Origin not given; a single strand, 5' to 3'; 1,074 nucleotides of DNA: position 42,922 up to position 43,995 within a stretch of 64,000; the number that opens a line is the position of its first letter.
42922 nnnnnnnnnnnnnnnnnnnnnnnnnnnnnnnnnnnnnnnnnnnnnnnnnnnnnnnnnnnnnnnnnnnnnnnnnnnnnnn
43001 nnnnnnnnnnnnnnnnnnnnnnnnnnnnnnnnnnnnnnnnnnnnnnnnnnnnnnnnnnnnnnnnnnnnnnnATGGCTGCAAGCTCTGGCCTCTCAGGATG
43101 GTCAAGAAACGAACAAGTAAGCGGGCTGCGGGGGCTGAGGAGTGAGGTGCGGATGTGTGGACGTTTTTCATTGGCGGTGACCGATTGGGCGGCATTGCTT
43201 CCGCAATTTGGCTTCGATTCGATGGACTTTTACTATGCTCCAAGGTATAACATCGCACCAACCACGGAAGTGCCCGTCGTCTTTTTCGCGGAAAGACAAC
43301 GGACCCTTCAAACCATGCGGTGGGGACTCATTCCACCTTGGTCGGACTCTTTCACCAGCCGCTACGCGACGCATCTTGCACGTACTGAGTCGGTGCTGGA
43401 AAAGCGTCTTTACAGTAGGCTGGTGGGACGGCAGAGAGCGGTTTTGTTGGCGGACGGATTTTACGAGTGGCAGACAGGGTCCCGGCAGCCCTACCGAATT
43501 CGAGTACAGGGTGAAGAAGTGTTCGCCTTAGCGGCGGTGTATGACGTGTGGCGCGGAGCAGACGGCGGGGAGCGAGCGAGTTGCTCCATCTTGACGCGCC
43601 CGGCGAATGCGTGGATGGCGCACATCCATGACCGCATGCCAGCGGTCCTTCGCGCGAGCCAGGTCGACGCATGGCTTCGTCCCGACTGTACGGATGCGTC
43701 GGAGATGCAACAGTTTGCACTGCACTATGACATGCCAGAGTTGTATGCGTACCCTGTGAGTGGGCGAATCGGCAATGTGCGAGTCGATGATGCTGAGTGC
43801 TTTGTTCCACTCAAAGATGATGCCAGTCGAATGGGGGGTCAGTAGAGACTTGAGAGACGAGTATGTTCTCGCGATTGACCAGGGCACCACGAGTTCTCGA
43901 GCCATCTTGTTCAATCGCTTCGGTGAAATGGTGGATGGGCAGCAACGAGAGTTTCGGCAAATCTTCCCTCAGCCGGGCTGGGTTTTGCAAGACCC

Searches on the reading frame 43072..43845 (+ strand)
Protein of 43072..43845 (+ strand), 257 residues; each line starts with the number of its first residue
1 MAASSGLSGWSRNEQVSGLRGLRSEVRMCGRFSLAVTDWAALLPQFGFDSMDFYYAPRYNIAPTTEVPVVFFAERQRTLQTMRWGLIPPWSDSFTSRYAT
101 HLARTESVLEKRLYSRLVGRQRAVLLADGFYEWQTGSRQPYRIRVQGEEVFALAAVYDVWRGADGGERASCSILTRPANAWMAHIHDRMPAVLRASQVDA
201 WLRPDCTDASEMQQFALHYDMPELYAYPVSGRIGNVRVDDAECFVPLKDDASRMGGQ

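Call 57: search_protein_families(library=pfam, proteins=[window:43072-43845:+], max_evalue=0.001)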
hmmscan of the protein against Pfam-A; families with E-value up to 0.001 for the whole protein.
window:43072-43845:+ (257 aa): 1 family
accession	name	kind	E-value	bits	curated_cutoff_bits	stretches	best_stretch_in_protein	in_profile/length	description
PF02586.19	SRAP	-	1.9e-59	201.2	27.1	1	28-236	1-214/214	SOS response associated peptidase (SRAP)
